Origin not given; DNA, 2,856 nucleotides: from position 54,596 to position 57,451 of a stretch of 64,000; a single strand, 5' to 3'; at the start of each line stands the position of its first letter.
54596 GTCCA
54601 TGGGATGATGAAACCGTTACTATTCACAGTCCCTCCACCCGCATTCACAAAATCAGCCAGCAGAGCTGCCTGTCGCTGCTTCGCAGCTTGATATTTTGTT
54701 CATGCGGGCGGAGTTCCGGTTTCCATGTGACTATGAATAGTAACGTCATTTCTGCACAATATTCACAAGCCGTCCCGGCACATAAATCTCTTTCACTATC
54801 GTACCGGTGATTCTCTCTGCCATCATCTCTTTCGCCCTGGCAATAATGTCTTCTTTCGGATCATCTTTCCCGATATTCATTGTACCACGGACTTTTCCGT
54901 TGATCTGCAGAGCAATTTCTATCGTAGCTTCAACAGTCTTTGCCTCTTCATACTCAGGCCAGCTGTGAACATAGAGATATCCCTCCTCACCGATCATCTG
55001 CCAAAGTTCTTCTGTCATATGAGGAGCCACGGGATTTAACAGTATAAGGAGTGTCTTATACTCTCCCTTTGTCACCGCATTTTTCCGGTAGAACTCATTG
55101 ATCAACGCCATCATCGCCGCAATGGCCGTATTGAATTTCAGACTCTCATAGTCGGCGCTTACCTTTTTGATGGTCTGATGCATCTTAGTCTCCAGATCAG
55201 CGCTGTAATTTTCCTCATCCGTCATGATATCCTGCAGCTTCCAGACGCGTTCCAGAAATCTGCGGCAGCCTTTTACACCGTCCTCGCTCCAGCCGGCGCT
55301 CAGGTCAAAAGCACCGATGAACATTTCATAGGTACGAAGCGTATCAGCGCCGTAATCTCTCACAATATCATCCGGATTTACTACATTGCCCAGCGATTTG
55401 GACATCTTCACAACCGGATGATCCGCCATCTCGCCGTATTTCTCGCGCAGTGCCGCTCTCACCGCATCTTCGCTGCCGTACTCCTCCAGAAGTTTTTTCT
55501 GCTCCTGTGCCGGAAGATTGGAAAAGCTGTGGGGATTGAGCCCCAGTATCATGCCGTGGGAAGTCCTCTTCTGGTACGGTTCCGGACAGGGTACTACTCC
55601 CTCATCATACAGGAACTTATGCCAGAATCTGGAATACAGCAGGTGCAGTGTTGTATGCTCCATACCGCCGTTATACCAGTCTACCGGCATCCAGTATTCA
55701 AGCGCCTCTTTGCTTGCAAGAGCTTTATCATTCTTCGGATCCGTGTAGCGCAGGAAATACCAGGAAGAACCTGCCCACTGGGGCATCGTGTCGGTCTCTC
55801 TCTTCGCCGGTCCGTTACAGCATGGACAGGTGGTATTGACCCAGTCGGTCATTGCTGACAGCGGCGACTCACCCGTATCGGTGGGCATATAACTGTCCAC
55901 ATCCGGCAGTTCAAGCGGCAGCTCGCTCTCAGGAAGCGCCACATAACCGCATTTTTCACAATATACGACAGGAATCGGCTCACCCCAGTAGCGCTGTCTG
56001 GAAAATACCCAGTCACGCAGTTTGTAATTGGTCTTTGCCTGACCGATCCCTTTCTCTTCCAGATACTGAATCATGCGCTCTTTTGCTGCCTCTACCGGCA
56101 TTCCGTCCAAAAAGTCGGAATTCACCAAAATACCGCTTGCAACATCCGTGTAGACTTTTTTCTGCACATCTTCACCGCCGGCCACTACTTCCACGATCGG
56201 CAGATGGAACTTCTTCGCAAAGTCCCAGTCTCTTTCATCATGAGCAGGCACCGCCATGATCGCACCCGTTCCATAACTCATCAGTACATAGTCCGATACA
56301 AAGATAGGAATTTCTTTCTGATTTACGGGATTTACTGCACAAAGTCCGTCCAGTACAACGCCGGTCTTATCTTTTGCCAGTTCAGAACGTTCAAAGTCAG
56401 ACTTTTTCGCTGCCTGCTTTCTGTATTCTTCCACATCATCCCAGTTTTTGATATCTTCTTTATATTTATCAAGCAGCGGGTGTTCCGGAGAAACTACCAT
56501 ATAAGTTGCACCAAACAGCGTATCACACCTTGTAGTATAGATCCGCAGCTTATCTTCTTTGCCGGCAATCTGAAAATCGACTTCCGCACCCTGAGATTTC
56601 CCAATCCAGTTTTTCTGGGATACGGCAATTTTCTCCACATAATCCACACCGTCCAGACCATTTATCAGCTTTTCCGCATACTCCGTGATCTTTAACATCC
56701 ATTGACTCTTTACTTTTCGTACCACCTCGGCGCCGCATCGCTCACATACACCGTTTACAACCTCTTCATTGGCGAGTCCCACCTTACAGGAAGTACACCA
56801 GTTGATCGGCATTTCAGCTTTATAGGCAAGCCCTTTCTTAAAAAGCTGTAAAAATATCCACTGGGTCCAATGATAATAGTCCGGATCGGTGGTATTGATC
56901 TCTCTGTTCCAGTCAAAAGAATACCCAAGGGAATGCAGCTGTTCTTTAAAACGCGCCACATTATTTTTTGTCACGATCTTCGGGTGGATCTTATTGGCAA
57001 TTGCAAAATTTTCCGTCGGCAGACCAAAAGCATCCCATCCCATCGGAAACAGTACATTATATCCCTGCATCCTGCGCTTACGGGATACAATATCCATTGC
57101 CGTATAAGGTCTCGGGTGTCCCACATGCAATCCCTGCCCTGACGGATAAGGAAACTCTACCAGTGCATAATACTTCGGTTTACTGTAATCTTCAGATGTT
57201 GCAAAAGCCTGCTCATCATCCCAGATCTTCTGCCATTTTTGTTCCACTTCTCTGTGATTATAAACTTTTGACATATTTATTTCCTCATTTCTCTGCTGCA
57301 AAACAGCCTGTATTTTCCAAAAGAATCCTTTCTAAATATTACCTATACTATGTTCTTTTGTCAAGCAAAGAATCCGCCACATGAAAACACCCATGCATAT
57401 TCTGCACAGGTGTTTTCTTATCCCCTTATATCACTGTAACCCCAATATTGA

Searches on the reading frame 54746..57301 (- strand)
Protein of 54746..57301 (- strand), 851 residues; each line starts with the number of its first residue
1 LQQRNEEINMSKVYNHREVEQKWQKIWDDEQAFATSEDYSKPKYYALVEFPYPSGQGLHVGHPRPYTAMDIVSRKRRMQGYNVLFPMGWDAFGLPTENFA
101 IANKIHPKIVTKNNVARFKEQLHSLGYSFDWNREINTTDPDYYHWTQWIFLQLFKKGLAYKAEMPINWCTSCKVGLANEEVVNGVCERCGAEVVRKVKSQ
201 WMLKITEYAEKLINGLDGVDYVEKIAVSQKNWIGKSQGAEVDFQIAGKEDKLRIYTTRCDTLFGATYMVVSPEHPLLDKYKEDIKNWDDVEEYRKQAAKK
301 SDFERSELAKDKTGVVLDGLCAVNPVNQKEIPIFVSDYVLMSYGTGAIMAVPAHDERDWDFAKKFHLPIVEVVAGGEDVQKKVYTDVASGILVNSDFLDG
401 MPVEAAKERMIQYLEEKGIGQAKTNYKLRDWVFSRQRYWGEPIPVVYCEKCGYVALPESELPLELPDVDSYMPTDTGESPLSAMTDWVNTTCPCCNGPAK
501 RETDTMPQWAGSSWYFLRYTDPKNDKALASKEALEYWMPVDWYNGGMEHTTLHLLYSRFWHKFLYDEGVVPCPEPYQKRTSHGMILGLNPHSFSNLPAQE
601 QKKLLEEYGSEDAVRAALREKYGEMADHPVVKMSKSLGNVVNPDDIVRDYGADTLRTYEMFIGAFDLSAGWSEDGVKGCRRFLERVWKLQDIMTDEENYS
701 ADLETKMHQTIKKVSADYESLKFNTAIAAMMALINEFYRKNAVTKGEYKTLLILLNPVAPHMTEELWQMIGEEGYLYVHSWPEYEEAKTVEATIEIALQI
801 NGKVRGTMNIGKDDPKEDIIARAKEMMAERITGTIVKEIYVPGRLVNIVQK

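Call 15: find_related_loci(query=window:54746-57301:-, collection=genome_contigs, flank=10000)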
Query window:54746-57301:- (851 aa) in genome_contigs; peptide patterns used: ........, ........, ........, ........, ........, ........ (x = any residue, [..] = any of these).
598 stretches matched a pattern (row limit reached: there are more); 593 encode a relative of the query (tblastn E <= 1e-3); the best 80 are kept; 80 distinct loci.
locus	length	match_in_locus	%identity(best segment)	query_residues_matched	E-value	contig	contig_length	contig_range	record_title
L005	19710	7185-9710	93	10-851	0e+0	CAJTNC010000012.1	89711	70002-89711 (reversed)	MAG TPA_asm: uncultured Lachnospiraceae bacterium isolate MGBC100084 genome assembly, contig: MGBC100084.12, whole genom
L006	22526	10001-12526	93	10-851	0e+0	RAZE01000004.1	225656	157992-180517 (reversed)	Bacterium 1XD8-76 strain 1XD8-76 Scaffold4_1, whole genome shotgun sequence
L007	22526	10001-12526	84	10-851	0e+0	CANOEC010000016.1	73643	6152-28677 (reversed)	MAG TPA_asm: uncultured Lachnospiraceae bacterium isolate SRR13921778_bin.47_metawrap_v1.3_MAG genome assembly, contig:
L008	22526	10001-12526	83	10-851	0e+0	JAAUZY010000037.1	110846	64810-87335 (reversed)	MAG: Lachnospiraceae bacterium isolate Mgla_MAG_31-bin_12 c_000000031265, whole genome shotgun sequence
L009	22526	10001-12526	83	10-851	0e+0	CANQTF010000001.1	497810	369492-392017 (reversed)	MAG: uncultured Lachnospiraceae bacterium isolate Lapin-012__bin100 genome assembly, contig: Lapin-012__NODE_2_length_49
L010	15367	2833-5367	82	7-851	0e+0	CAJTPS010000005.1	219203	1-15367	MAG TPA_asm: uncultured Lachnospiraceae bacterium isolate MGBC108720 genome assembly, contig: MGBC108720.5, whole genome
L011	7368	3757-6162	84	10-851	0e+0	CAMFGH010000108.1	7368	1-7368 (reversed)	MAG: uncultured bacterium isolate SRR11489758_bin.113_metaWRAP_v1.3_MAG genome assembly, contig: ERZ11466796.15367, whol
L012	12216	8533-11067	80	8-851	0e+0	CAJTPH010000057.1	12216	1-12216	MAG TPA_asm: uncultured Acetatifactor sp. isolate MGBC107221 genome assembly, contig: MGBC107221.57, whole genome shotgu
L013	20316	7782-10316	80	8-851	0e+0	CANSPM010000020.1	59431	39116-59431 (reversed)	MAG TPA_asm: uncultured Lachnospiraceae bacterium isolate SRR15730548_bin.31_metawrap_v1.3_MAG genome assembly, contig:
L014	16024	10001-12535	79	8-851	0e+0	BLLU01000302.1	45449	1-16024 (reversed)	Lachnospiraceae bacterium IMSAGC_003 DNA, IMSAGC_003_contig_302, whole genome shotgun sequence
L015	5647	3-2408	80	10-851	0e+0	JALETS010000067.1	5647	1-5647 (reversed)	MAG: Lachnospiraceae bacterium isolate SUG327 k141_7057043, whole genome shotgun sequence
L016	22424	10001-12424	80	4-851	0e+0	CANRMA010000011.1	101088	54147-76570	MAG: uncultured Lachnospiraceae bacterium isolate Lapin-030__bin93 genome assembly, contig: Lapin-030__NODE_273_length_1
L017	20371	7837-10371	84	7-851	0e+0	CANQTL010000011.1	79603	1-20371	MAG: uncultured Lachnospiraceae bacterium isolate Lapin-008__bin36 genome assembly, contig: Lapin-008__NODE_379_length_7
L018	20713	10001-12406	79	10-851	0e+0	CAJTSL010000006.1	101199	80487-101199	MAG TPA_asm: uncultured Lachnospiraceae bacterium isolate MGBC111446 genome assembly, contig: MGBC111446.6, whole genome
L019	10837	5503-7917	78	10-851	0e+0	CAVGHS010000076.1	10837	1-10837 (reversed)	bacterium isolate G02622-L1_cleanbin_000022 genome assembly, contig: Spades_G02622-L1_contig_2781, whole genome shotgun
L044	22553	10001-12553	93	1-851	0e+0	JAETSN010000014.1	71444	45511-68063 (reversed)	MAG: [Clostridium] symbiosum isolate S32_Bin7 scaffold_485, whole genome shotgun sequence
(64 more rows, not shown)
